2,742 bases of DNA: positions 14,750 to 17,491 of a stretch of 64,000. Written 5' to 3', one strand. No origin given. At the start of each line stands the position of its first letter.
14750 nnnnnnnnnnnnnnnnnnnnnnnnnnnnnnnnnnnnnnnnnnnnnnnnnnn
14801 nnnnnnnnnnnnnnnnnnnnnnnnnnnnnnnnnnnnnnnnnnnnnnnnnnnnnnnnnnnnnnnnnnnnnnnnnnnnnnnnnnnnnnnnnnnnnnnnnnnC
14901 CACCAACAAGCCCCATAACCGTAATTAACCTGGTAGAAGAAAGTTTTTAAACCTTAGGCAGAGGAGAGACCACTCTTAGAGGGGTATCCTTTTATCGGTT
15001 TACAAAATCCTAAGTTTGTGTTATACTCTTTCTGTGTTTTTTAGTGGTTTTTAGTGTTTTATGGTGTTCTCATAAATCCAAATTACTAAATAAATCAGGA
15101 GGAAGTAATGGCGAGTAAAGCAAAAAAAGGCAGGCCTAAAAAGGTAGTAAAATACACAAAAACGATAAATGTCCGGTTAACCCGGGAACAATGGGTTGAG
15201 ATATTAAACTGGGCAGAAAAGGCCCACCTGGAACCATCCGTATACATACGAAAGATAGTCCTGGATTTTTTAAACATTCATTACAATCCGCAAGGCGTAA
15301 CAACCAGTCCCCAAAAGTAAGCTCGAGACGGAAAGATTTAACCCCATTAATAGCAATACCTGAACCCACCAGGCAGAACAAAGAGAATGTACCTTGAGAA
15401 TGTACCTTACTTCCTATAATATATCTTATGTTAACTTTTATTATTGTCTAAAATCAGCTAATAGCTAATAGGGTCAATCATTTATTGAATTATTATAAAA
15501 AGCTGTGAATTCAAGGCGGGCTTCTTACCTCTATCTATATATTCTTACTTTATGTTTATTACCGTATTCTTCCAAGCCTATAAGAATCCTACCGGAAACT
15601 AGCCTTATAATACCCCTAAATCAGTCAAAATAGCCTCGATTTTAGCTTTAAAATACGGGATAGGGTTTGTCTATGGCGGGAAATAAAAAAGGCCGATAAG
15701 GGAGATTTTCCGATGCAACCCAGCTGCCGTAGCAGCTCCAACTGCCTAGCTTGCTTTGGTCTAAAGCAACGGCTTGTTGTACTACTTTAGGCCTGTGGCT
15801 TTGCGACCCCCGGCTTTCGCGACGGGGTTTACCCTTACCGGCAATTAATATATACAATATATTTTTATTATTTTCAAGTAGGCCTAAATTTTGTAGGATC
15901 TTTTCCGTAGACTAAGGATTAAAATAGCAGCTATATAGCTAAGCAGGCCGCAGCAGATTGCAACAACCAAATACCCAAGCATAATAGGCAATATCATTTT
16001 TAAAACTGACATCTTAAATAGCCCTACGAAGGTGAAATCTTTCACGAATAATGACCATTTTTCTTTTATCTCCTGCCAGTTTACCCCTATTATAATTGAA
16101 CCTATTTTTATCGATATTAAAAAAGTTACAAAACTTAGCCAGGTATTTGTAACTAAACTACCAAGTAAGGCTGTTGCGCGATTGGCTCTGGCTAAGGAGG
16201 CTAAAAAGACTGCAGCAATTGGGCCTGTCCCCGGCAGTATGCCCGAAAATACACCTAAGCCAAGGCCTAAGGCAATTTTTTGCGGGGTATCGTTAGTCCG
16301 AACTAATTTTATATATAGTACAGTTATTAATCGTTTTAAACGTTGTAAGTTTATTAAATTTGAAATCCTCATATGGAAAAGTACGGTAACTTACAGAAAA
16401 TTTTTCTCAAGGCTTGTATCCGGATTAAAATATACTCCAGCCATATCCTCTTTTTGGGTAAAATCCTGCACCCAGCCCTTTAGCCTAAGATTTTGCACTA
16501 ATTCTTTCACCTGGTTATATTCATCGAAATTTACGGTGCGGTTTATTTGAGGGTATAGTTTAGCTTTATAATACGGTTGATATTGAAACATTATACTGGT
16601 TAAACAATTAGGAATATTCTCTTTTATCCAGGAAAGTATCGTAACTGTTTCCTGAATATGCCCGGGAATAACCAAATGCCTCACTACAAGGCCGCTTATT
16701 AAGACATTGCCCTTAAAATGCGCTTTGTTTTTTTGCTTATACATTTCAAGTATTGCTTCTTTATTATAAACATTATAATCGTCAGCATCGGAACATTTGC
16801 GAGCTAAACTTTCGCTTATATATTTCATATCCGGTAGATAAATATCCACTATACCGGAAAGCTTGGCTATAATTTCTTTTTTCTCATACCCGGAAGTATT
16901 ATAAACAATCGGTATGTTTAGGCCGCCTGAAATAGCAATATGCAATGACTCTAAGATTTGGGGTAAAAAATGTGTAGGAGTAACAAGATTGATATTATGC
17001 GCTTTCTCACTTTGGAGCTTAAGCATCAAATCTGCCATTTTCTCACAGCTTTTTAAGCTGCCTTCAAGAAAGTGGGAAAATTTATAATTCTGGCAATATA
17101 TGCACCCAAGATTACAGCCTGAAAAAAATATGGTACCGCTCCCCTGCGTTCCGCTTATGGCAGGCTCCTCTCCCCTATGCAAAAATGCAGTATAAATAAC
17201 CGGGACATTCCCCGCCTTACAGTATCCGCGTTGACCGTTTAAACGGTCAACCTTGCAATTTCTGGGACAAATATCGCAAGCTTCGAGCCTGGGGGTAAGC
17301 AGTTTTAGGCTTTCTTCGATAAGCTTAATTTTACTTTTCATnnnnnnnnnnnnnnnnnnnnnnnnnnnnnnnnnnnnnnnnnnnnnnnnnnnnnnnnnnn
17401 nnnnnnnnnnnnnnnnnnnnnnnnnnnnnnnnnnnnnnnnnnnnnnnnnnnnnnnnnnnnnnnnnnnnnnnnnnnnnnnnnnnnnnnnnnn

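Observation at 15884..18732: Six-gene minus-strand operon pairing two stand-alone PilZ receptors and a Zn-ribbon microprotein with DUF4416, a PflX-like radical SAM enzyme and a DUF2062 membrane protein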

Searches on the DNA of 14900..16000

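Call 9: search_rna_families(source=window, start=14900, end=16000, threshold=evalue, max_evalue=1, show_alignments=2)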
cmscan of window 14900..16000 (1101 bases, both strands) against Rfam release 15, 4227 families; matches with E-value up to 1: 2.
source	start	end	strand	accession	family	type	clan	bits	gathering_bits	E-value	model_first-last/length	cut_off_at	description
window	15711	15843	-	RF01051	c-di-GMP-I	Cis-reg; riboswitch;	CL00126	50.9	35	9e-09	1-87/87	no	c-di-GMP-I riboswitch aptamer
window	15721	15787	-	RF01673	PhrS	Gene; sRNA;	-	15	37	0.36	131-203/212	no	PhrS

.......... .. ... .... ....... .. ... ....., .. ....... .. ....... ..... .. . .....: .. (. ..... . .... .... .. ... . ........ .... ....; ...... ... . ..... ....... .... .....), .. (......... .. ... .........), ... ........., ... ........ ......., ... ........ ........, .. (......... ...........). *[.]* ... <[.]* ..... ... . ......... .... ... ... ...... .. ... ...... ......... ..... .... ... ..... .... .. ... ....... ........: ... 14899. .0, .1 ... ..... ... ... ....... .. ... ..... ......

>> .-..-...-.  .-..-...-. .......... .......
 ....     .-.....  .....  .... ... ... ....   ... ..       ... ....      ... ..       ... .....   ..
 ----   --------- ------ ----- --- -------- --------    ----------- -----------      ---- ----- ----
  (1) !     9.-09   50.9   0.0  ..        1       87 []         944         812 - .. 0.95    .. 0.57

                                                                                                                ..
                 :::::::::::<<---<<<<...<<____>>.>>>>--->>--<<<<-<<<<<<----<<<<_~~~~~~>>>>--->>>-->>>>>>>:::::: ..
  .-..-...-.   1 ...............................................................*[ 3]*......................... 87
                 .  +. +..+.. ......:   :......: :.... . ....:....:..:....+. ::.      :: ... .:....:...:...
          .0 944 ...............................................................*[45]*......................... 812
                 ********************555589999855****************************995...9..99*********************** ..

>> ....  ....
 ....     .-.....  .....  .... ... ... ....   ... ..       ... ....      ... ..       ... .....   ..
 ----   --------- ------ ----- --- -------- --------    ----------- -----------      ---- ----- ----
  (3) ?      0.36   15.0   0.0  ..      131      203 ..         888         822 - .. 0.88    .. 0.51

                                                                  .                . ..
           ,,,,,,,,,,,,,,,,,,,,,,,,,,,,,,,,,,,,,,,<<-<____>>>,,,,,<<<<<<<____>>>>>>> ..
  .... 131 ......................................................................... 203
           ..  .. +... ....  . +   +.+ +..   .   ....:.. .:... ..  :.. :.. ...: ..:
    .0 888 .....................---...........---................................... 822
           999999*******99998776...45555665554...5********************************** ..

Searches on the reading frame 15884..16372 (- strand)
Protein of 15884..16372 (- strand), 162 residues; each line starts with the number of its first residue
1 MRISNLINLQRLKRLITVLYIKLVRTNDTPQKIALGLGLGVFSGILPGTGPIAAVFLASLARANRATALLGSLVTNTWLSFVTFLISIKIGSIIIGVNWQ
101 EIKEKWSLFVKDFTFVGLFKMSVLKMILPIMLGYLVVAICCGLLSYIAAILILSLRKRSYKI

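Call 3: search_protein_families(library=pfam, proteins=[window:15884-16372:-], max_evalue=0.01)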
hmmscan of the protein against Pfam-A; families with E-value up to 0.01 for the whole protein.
window:15884-16372:- (162 aa): 1 family
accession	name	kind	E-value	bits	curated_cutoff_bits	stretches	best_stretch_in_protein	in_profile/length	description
PF09835.14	DUF2062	-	6.4e-23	81.8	27.4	1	14-158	2-143/147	Uncharacterized protein conserved in bacteria (DUF2062)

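Call 4: search_protein_families(library=ncbifam, proteins=[window:15884-16372:-], max_evalue=0.01)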
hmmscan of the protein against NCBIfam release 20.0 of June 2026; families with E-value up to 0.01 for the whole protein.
window:15884-16372:- (162 aa): 2 families
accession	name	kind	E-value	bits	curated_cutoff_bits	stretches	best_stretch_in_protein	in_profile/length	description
NF047382.1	T4SS_eff_BspA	equivalog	2.6e-07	30.7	300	1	21-157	34-170/179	type IV secretion system effector BspA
TIGR03546.1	TIGR03546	subfamily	5.1e-05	23.2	79.45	1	20-160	6-140/154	TIGR03546 family protein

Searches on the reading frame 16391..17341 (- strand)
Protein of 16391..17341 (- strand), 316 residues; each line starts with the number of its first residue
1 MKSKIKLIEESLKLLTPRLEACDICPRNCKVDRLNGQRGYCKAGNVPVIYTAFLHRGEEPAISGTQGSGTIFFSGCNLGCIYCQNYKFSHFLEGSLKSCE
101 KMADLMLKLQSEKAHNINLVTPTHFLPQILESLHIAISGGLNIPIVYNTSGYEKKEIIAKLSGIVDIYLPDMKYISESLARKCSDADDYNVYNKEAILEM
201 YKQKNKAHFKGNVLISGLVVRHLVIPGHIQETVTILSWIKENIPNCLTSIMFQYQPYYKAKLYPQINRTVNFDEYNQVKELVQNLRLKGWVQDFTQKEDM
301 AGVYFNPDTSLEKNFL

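Call 3: search_protein_families(library=pfam, proteins=[window:16391-17341:-], max_evalue=0.01)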
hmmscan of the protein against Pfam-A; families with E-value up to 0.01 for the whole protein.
window:16391-17341:- (316 aa): 2 families
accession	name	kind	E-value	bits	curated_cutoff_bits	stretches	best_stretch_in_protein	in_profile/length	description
PF04055.27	Radical_SAM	-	3.2e-09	37.6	29.5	1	71-219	2-145/166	Radical SAM superfamily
PF13353.11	Fer4_12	-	0.00032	21.4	22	1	70-120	9-59/137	4Fe-4S single cluster domain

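Call 4: search_protein_families(library=ncbifam, proteins=[window:16391-17341:-], max_evalue=0.01)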
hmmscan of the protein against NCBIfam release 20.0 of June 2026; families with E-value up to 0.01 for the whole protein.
window:16391-17341:- (316 aa): 8 families
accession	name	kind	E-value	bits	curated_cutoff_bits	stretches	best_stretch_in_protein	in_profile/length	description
TIGR04337.1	AmmeMemoSam_rS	hypoth_equivalog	9.4e-08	31.3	220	1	74-194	77-198/349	AmmeMemoRadiSam system radical SAM enzyme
TIGR02495.1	NrdG2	equivalog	1.1e-07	31.3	131.15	1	68-202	18-151/193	anaerobic ribonucleoside-triphosphate reductase activating protein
TIGR02494.1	PFLE_PFLC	subfamily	1.1e-06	28.1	174.35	0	142-193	152-203/293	glycyl-radical enzyme activating protein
NF043069.1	T4HPD_activ_SAM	equivalog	1.7e-05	24.4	425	1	142-194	152-204/299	trans-4-hydroxy-L-proline dehydratase activase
TIGR04395.1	cutC_activ_rSAM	equivalog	0.00014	21.3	360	0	146-184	162-200/309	choline TMA-lyase-activating enzyme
NF048010.1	SfplDhtActHpsHDes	equivalog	0.0028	16.5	430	0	147-285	165-294/298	(2S)-3-sulfopropanediol dehydratase activating enzyme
TIGR02493.1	PFLA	equivalog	0.0039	16.6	231.75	0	70-190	19-144/235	pyruvate formate-lyase-activating protein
NF033717.2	HPDL_rSAM_activ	equivalog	0.0065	15.8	420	0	69-86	22-39/311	4-hydroxyphenylacetate decarboxylase activase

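Call 22: search_solved_structures(query=window:16391-17341:-, max_evalue=0.01)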
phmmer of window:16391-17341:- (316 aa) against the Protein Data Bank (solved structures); distinct sequences matched with E-value up to 0.01: 0.

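Call 33: find_homologous_proteins(query=window:16391-17341:-)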
Query window:16391-17341:- (316 aa): 8000 proteins with E <= 0.001 among 8000 candidates; the best 120 are listed.
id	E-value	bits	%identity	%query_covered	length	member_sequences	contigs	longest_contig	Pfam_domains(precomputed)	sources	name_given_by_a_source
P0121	5.4e-192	655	90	98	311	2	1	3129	PF04055.28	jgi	-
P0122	7.4e-184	628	86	98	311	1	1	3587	PF04055.28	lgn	-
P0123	5.8e-175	599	83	98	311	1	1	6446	PF04055.28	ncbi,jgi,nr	ncbi:MAG: radical SAM protein [Candidatus Omnitrophica bacterium]|jgi:putative pyruvate formate lyas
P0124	6.6e-174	595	84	98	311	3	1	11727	PF04055.28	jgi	-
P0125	3.7e-166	570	76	99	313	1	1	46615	PF04055.28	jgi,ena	-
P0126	1.6e-162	558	77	94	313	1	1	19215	PF04055.28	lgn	-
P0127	2.5e-153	528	75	93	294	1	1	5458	PF04055.28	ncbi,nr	ncbi:MAG: radical SAM protein, partial [Candidatus Omnitrophica bacterium]|nr:radical SAM protein [C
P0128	4.0e-150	517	71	98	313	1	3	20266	PF04055.28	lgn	-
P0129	7.1e-143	493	69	97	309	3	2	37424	PF04055.28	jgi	-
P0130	1.9e-140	485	68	97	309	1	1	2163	PF04055.28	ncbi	-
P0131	4.1e-139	481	66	98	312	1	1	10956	PF04055.28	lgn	-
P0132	7.2e-139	480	78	85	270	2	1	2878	PF04055.28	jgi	-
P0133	9.7e-134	463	76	85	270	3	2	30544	PF04055.28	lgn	-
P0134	1.5e-133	463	76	84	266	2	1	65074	PF04055.28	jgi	-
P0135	3.9e-127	442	62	97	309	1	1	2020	PF04055.28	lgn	-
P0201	3.8e-113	396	55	99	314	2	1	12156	PF04055.28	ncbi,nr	ncbi:MAG: hypothetical protein A2Y72_00620 [Chloroflexi bacterium RBG_13_53_26]|nr:MAG: hypothetical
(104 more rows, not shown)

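Call 41: find_encoding_contigs(protein=P0201, flank=8000, max_places=2)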
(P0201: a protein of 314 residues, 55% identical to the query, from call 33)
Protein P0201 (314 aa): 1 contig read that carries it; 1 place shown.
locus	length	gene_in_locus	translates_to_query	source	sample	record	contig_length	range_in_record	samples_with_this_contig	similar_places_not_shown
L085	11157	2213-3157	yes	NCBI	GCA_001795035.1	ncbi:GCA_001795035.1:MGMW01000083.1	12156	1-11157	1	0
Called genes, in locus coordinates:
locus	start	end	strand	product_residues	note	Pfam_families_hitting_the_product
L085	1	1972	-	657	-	PF20437:LonC_helical, PF13654:AAA_32, PF20436:LonB_AAA-LID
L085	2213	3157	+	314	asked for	PF04055:Radical_SAM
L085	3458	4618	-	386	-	PF03977:OAD_beta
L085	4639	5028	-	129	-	PF25984:BSH_YknX (faint), PF25919:BSH_CusB (faint), PF00364:Biotin_lipoyl, PF25917:BSH_RND (weak), PF25973:BSH_CzcB (faint), PF25997:BSH_YhbJ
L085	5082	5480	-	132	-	PF04277:OAD_gamma (weak)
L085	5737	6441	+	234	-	PF02146:SIR2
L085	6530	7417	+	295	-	PF09754:PAC2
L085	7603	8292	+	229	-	-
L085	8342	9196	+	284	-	PF00149:Metallophos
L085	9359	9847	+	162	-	PF13482:RNase_H_2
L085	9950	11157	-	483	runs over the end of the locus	PF08323:Glyco_transf_5, PF13579:Glyco_trans_4_4 (weak), PF13439:Glyco_transf_4 (weak), PF00534:Glycos_transf_1, PF13692:Glyco_trans_1_4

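Call 56: search_solved_structures(query=A4, max_evalue=1)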
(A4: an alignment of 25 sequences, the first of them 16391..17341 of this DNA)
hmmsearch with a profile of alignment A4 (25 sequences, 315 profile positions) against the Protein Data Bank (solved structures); distinct sequences matched with E-value up to 1: 3.
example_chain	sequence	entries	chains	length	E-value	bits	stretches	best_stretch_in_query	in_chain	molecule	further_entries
3c8f_A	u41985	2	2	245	0.0001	25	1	73-191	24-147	Pyruvate formate-lyase 1-activating enzyme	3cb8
8fo0_A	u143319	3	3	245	0.00021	23.9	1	73-191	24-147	Pyruvate formate-lyase 1-activating enzyme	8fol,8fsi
9kt0_A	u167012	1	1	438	1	11.8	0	209-278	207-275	PcApiGT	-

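Call 63: predict_structure(alignment_id=A4)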
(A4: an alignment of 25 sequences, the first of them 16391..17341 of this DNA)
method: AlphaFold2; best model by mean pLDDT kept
length: 316 residues; sequences in the alignment: 25
mean_pLDDT: 91.7   pTM: 0.92
mean pLDDT of the five models: 91.7, 90.5, 89.5, 88.8, 87.6
residues with pLDDT >= 90: 239; 70-90: 64; 50-70: 9; < 50: 4
segments of 3 or more residues with pLDDT < 50: 313-316
pLDDT, mean of each block of 10 residues (from residue 1): 95 96 94 94 91 88 92 90 85 90 97 97 94 98 97 97 98 93 92 98 98 97 93 98 97 85 86 97 96 83 66 44
secondary structure, 60 per line:
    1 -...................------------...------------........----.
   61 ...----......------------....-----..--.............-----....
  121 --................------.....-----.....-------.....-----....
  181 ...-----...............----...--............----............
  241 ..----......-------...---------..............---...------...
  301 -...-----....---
elements in order: H2-20 E48-55 H60-63 E68-73 H86-89 H99-111 E117-120 H123-138 E145-149 H155-159 E167-171 H177-183 H189-203 E208-210 E213-224 H229-242 E247-252 H272-285 E289-291 H310-313
